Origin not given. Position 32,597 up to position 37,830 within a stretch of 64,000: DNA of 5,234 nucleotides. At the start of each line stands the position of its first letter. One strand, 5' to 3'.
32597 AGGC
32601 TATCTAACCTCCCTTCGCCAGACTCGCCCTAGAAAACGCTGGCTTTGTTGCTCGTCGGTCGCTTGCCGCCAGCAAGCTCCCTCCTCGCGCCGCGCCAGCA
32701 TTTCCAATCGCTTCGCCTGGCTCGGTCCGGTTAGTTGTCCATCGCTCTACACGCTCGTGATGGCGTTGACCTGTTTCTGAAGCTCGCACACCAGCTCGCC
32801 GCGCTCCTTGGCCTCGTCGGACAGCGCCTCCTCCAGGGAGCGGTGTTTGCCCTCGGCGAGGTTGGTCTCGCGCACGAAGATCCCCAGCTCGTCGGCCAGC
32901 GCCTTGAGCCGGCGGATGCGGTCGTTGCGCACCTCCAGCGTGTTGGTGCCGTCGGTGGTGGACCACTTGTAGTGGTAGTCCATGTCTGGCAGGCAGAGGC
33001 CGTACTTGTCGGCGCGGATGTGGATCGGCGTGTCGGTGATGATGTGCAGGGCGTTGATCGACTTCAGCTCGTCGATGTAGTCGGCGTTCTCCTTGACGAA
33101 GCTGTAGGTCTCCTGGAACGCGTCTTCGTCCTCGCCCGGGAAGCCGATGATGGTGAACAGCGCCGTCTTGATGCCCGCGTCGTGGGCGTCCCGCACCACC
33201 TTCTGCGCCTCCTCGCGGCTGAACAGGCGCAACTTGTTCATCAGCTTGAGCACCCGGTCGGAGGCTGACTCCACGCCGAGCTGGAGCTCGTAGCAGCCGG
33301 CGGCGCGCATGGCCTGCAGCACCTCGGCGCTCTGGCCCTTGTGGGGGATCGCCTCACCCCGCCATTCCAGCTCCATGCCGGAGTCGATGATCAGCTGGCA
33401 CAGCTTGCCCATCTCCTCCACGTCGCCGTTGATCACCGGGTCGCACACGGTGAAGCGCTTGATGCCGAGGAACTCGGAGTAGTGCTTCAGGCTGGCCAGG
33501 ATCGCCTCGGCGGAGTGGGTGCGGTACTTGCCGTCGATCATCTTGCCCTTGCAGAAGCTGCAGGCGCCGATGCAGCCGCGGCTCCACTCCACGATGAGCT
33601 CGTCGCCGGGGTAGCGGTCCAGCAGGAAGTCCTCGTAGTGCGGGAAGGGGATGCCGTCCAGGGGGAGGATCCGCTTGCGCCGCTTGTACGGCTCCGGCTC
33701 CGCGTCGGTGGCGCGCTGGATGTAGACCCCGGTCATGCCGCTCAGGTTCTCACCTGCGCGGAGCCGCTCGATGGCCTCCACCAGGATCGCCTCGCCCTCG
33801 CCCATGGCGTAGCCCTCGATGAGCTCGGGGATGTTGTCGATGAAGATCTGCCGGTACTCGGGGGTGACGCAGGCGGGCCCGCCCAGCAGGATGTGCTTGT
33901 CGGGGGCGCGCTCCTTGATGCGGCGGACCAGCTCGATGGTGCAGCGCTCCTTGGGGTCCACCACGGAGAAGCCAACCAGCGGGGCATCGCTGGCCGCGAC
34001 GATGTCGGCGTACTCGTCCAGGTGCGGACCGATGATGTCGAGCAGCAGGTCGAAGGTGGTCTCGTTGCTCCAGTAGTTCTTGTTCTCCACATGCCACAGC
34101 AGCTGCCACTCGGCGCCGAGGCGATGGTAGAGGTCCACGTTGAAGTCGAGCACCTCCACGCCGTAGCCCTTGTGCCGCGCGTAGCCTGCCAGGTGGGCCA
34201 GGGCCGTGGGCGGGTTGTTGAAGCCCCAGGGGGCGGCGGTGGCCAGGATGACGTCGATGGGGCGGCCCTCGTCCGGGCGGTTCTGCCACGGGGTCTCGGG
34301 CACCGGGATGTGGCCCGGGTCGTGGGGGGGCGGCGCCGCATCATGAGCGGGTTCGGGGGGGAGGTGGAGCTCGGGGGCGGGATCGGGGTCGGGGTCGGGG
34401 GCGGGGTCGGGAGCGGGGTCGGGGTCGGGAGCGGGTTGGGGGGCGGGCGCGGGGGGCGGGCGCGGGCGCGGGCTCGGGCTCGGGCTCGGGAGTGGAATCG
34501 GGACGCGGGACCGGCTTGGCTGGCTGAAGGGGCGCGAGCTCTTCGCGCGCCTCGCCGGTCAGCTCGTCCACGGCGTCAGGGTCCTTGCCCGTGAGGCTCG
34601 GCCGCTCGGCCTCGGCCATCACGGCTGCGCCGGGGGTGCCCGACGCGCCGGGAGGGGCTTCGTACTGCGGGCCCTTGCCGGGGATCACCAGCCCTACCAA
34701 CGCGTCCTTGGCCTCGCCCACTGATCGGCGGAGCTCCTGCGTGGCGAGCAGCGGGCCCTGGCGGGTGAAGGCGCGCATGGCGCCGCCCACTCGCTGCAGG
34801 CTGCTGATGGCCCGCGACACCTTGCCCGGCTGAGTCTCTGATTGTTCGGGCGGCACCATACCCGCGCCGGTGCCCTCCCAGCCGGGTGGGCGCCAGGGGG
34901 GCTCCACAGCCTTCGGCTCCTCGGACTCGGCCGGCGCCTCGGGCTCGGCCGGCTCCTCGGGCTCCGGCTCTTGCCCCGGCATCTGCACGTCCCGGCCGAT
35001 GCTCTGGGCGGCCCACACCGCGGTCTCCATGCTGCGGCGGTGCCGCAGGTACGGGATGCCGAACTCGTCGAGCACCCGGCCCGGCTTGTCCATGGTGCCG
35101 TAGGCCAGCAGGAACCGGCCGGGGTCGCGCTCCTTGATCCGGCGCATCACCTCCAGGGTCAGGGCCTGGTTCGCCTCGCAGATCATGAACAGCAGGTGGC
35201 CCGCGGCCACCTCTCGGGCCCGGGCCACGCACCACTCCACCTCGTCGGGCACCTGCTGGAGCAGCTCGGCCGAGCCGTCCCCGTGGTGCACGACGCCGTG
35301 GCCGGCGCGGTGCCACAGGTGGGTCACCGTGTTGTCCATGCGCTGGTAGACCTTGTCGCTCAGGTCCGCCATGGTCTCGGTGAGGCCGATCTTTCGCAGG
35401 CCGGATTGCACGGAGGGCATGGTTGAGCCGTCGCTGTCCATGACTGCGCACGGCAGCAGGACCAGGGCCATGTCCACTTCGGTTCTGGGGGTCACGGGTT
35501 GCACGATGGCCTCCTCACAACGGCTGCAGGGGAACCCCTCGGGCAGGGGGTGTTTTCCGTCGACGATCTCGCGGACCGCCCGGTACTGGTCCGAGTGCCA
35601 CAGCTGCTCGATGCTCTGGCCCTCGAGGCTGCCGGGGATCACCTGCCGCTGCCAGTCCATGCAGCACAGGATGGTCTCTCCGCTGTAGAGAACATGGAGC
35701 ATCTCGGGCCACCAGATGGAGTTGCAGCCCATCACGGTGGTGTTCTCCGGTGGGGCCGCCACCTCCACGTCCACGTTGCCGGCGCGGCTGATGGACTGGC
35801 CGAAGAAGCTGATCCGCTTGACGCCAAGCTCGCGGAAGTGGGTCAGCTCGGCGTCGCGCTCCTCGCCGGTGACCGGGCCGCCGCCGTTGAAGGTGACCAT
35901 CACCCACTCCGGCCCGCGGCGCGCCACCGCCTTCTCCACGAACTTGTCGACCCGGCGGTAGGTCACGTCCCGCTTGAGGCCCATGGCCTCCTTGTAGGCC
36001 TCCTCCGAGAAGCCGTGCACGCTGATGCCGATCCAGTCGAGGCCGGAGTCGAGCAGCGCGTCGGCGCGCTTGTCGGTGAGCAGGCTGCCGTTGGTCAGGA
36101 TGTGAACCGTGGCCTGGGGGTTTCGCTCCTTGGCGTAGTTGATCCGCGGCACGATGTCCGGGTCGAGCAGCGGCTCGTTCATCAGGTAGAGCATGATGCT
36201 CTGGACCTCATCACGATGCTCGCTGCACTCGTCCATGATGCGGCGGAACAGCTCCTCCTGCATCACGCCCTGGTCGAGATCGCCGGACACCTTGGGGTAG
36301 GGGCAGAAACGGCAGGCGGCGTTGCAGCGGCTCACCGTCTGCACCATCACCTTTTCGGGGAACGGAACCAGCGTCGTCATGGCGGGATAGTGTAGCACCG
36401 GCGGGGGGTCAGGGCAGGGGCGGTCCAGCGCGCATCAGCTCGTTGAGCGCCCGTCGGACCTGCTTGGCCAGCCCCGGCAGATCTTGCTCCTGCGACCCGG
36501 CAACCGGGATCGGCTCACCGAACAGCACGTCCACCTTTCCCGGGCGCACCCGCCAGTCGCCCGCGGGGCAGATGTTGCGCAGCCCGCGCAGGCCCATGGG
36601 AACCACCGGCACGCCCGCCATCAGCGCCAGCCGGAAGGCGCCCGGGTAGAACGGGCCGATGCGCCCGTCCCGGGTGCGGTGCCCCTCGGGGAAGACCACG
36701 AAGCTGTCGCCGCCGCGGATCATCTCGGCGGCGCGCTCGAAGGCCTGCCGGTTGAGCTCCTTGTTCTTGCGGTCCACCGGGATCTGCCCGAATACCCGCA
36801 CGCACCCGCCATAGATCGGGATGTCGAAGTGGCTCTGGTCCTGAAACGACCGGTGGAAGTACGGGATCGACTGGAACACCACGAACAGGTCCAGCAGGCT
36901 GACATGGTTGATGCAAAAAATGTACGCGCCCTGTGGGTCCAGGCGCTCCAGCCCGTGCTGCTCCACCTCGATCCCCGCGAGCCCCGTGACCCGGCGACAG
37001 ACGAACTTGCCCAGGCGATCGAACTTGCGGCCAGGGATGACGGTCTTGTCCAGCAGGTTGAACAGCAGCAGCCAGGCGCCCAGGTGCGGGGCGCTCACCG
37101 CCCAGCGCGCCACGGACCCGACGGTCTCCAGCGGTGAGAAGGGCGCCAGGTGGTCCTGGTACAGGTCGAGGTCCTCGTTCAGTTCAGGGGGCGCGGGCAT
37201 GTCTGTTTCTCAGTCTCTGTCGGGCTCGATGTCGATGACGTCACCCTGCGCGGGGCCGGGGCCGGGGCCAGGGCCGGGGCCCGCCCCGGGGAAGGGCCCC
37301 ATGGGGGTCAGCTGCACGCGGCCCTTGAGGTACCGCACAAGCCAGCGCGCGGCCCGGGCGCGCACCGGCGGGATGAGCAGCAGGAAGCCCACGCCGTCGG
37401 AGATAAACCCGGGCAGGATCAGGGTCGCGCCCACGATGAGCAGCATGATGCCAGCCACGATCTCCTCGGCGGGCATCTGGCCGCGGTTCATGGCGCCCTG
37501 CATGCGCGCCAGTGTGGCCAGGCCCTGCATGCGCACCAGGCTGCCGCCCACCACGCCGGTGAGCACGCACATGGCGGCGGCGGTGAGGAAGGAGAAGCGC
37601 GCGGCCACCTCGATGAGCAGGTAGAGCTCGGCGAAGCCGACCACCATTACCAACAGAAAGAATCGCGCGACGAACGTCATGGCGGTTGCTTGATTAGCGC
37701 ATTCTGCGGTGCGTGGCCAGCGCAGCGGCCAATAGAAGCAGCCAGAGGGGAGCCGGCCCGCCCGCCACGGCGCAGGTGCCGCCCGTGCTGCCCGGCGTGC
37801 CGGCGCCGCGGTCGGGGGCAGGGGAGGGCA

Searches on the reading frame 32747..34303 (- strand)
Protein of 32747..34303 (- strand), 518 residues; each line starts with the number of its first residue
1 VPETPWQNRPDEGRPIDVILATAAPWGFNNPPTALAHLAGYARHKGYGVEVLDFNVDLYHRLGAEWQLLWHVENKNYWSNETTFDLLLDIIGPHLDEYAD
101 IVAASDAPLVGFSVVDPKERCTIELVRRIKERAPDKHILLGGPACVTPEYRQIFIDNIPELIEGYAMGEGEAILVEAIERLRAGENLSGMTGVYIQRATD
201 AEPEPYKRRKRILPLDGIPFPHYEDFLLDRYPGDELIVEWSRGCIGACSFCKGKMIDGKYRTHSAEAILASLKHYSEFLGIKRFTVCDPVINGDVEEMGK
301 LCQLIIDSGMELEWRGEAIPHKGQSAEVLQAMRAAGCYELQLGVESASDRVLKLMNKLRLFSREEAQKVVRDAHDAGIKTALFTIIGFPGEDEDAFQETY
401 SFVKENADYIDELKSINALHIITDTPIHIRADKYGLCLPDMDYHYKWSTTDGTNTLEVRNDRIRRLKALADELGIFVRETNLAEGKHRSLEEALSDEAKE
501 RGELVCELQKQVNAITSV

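Call 9: search_protein_families(library=pfam, proteins=[window:32747-34303:-], max_evalue=0.001)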
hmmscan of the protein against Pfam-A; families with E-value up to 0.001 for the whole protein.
window:32747-34303:- (518 aa): 2 families
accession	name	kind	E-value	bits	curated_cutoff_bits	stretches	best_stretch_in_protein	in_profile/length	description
PF04055.27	Radical_SAM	-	5.4e-20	72.7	29.5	1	239-403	2-166/166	Radical SAM superfamily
PF02310.24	B12-binding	-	8.6e-07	29.2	32.1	0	94-155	40-100/121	B12 binding domain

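Call 25: search_protein_families(library=ncbifam, proteins=[window:32747-34303:-], max_evalue=0.01)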
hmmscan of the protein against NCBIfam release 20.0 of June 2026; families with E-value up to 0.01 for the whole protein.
window:32747-34303:- (518 aa): 30 families (the best 25 are shown)
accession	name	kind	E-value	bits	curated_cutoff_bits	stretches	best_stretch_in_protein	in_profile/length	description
TIGR03975.1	rSAM_ocin_1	subfamily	3.5e-36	124.9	281.85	1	77-436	99-459/606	RiPP maturation radical SAM C-methyltransferase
TIGR04479.1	bcpD_PhpK_rSAM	subfamily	3.6e-35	121.3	600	1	122-465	127-463/504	PhpK family radical SAM P-methyltransferase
NF050148.1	rSAM_ApyD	equivalog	2.8e-26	92.1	750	1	104-429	72-388/645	RiPP biosynthesis radical SAM protein ApyD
TIGR04014.1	B12_SAM_MJ_0865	equivalog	2.3e-22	79.4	360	2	326-406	258-336/434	methyl-coenzyme M reductase glutamine C-methyltransferase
TIGR04072.2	rSAM_ladder_B12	equivalog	3.6e-21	75.3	360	1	124-436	88-377/443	lipid biosynthesis B12-binding/radical SAM protein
TIGR04013.1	B12_SAM_MJ_1487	hypoth_equivalog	5.1e-19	68.4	251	2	101-284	38-202/382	TIGR04013 family B12-binding domain/radical SAM domain-containing protein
NF038361.1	rSAM_Sden_1168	equivalog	5.7e-17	61.5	575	1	92-405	126-450/560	Sden_1168 family B12-binding radical SAM P-methyltransferase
TIGR03471.1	HpnJ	equivalog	4.8e-16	58.7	577.6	1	122-405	84-364/472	hopanoid biosynthesis associated radical SAM protein HpnJ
TIGR02026.1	BchE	equivalog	8.3e-16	57.9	481.35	1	99-404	56-363/497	magnesium-protoporphyrin IX monomethyl ester anaerobic oxidative cyclase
TIGR00089.1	TIGR00089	subfamily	3.4e-14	52.5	251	1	237-405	142-317/429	MiaB/RimO family radical SAM methylthiotransferase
TIGR04385.1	B12_rSAM_cofa1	equivalog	7.8e-14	51.7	450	1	126-445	90-408/438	B12 lower ligand biosynthesis radical SAM protein BzaD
NF033070.1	rSAM_AprD4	equivalog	2.5e-13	49.8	500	1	239-481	200-438/456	AprD4 family radical SAM diol-dehydratase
TIGR01579.1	MiaB-like-C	equivalog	4.7e-13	49.2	357.05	1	242-405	147-317/416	tRNA (N(6)-L-threonylcarbamoyladenosine(37)-C(2))-methylthiotransferase MtaB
TIGR01578.1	MiaB-like-B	hypoth_equivalog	8.5e-13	47.8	314.7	1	237-405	136-311/421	tRNA (N(6)-L-threonylcarbamoyladenosine(37)-C(2))-methylthiotransferase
NF033712.0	B12_rSAM_KedN5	subfamily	1e-11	43.8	700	1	100-437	56-397/624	KedN5 family methylcobalamin-dependent radical SAM C-methyltransferase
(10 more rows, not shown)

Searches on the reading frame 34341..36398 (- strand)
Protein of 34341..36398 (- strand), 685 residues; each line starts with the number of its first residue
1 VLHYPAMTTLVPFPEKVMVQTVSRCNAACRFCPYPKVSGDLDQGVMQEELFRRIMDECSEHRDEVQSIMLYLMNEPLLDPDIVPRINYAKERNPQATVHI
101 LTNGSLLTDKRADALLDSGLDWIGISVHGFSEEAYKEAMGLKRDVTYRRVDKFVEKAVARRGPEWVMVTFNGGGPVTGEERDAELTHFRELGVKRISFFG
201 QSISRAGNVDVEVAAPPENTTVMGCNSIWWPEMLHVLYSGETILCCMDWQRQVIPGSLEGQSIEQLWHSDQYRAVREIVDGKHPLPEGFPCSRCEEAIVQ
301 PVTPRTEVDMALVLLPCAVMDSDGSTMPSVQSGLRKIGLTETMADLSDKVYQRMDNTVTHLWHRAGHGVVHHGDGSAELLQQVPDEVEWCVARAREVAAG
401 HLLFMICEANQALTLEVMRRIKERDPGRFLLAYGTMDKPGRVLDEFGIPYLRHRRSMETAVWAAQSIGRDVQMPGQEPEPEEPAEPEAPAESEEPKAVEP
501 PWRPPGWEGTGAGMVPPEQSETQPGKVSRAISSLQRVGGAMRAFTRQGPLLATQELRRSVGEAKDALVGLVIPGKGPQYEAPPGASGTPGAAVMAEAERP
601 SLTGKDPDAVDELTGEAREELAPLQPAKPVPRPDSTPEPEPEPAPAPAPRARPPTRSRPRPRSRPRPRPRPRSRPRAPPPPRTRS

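Call 9: search_protein_families(library=pfam, proteins=[window:34341-36398:-], max_evalue=0.001)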
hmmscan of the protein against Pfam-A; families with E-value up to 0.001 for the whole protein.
window:34341-36398:- (685 aa): 2 families
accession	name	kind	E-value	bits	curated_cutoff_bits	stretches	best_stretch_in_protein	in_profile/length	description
PF04055.27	Radical_SAM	-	3.3e-23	83.1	29.5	1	21-181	3-159/166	Radical SAM superfamily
PF13186.11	SPASM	-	7.3e-08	33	21.5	1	232-294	6-66/67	Iron-sulfur cluster-binding domain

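Call 25: search_protein_families(library=ncbifam, proteins=[window:34341-36398:-], max_evalue=0.01)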
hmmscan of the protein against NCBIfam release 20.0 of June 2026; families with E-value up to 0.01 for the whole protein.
window:34341-36398:- (685 aa): 37 families (the best 25 are shown)
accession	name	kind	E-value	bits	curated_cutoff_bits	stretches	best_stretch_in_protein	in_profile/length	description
TIGR04311.1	rSAM_Geo_metal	subfamily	1.7e-20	73.5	400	1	13-139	1-124/423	radical SAM/SPASM family putative metalloenzyme maturase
TIGR04317.1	W_rSAM_matur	equivalog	2.5e-19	69.6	380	1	15-155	4-138/349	tungsten cofactor oxidoreductase radical SAM maturase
TIGR04321.1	spiroSPASM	subfamily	3.2e-11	42.6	250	1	14-155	230-374/510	spiro-SPASM protein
TIGR02668.1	moaA_archaeal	equivalog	8.8e-11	41.3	325.25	1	17-158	12-144/303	GTP 3',8-cyclase MoaA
TIGR04347.1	pseudo_SAM_Halo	equivalog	1.1e-10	41.3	525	1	17-133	40-150/390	TIGR04347 family pseudo-SAM/SPASM protein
TIGR04054.1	rSAM_NirJ1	equivalog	2.2e-10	39.7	650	1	18-133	39-148/387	putative heme d1 biosynthesis radical SAM protein NirJ1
NF038283.1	viperin_w_prok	equivalog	1.2e-09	37.7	180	1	22-137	9-124/281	viperin family antiviral radical SAM protein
TIGR04051.1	rSAM_NirJ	equivalog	2.3e-09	36.7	515.45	1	18-132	5-113/354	heme d1 biosynthesis radical SAM protein NirJ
NF001199.0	PRK00164.2-1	equivalog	3.9e-09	36.1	231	1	19-158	16-146/308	GTP 3',8-cyclase MoaA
TIGR04546.1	rSAM_ahbC_deAc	equivalog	4.1e-09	35.7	650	1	18-132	42-150/390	12,18-didecarboxysiroheme deacetylase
TIGR04133.1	rSAM_w_lipo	hypoth_equivalog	7.4e-09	35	425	1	20-133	29-139/350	TIGR04133 family radical SAM/SPASM protein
TIGR04055.1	rSAM_NirJ2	equivalog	1.4e-08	34.7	500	1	20-135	5-113/326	putative heme d1 biosynthesis radical SAM protein NirJ2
TIGR02666.1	moaA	equivalog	5.1e-08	32.2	284.05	1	22-140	17-135/336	GTP 3',8-cyclase MoaA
TIGR02109.1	PQQ_syn_pqqE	equivalog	4.8e-07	29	381.35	1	11-144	3-130/358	pyrroloquinoline quinone biosynthesis protein PqqE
NF047865.1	rSAM_PapB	equivalog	1.3e-06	27.9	340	1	19-156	7-148/330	PapB family radical SAM/SPASM ranthipeptide maturase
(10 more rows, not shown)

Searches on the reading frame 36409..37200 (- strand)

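Call 9: search_protein_families(library=pfam, proteins=[window:36409-37200:-], max_evalue=0.001)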
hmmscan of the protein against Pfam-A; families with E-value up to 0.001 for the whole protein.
window:36409-37200:- (263 aa): 1 family
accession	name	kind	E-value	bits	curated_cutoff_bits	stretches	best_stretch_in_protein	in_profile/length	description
PF01553.26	Acyltransferase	-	2.9e-24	85.8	23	1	79-204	2-131/132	Acyltransferase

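Call 25: search_protein_families(library=ncbifam, proteins=[window:36409-37200:-], max_evalue=0.01)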
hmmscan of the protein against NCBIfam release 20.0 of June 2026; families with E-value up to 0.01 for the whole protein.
window:36409-37200:- (263 aa): 6 families
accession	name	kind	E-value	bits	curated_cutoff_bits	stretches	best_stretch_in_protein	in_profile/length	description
TIGR00530.1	AGP_acyltrn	subfamily_domain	1.2e-24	86.6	102.95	1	76-204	1-129/130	1-acylglycerol-3-phosphate O-acyltransferase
NF006386.0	PRK08633.1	equivalog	2.7e-15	55.2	1221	1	79-209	429-556/1147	acyl-[ACP]--phospholipid O-acyltransferase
NF052552.1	LyOrLpactfOlsARHOCB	equivalog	3.5e-11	42.6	300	1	63-190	61-182/271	lyso-ornithine lipid O-acyltransferase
NF011593.0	PRK15018.1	equivalog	1.3e-10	41.4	501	1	68-249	42-222/245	1-acylglycerol-3-phosphate O-acyltransferase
NF052553.1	LyOrLpactfOlsABRUA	equivalog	2.3e-08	33.5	300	1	64-184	40-156/263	lyso-ornithine lipid O-acyltransferase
NF005291.0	PRK06814.1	equivalog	1.4e-06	26.5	1349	1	77-208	439-567/1140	acyl-[ACP]--phospholipid O-acyltransferase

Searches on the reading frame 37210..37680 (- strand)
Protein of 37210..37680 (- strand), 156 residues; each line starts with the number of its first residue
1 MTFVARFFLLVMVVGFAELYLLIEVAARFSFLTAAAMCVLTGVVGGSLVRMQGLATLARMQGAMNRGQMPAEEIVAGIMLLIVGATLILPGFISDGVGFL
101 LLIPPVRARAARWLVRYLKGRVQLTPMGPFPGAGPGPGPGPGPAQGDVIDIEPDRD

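Call 9: search_protein_families(library=pfam, proteins=[window:37210-37680:-], max_evalue=0.001)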
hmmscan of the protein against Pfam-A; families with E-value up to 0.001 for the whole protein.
window:37210-37680:- (156 aa): 1 family
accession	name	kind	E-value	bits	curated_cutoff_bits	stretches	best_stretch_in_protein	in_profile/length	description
PF04186.18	FxsA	-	2.1e-27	95.8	25.2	1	9-116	1-108/109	FxsA cytoplasmic membrane protein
